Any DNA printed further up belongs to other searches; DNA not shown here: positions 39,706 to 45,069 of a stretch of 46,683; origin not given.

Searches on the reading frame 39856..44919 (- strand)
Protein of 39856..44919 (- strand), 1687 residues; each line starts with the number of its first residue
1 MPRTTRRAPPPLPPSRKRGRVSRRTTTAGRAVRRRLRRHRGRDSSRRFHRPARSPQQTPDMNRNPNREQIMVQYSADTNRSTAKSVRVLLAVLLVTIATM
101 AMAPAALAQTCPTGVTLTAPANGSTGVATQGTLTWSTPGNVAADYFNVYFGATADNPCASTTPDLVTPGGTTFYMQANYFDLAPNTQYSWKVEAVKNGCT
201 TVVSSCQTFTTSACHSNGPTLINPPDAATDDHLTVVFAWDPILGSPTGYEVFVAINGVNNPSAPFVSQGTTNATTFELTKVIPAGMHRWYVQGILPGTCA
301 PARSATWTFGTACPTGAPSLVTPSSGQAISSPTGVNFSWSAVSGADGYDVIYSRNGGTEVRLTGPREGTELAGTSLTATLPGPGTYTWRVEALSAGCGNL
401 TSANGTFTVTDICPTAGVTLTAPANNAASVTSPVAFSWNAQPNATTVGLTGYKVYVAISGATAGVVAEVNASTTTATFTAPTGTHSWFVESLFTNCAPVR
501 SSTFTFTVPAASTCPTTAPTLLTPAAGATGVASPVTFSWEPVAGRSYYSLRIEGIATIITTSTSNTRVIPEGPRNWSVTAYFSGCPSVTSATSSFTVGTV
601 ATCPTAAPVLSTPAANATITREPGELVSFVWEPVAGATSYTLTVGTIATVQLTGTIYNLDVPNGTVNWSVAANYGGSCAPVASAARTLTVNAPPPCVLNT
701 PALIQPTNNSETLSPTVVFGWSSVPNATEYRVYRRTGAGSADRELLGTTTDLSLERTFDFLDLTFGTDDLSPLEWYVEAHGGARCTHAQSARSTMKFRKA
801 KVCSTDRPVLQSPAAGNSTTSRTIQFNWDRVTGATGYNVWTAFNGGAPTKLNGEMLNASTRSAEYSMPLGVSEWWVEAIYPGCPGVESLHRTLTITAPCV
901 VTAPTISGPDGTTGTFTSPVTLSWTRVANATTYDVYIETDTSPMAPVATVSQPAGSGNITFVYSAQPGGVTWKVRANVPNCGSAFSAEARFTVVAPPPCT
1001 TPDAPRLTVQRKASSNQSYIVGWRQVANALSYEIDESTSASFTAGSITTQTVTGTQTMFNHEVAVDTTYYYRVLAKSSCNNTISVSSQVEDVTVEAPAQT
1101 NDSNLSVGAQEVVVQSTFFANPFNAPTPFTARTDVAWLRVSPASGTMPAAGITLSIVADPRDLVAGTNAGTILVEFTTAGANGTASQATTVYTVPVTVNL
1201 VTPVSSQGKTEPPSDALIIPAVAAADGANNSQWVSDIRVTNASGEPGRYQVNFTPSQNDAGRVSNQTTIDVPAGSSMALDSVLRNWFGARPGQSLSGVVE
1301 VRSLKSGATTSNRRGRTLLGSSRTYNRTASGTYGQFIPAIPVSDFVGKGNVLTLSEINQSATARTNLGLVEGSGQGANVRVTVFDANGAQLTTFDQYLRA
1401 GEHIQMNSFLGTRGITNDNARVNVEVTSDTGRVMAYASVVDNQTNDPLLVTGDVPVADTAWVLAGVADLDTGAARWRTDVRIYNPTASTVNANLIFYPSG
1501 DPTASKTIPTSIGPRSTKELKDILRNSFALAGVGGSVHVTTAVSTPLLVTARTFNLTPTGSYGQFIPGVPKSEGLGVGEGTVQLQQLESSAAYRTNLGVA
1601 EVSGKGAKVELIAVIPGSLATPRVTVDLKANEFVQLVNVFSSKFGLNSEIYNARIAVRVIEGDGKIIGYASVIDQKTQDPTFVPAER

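Call 14: search_protein_families(library=pfam, proteins=[window:39856-44919:-], max_evalue=0.001)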
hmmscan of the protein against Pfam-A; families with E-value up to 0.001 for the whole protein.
window:39856-44919:- (1687 aa): 2 families
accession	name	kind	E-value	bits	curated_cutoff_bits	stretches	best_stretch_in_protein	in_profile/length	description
PF21910.2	GH85_C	-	6.1e-05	23.8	27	0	919-940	18-39/95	GH85 endohexosaminidases, C-terminal domain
PF19190.6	BACON_2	-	0.00077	19.8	25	0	1116-1176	22-83/94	Viral BACON domain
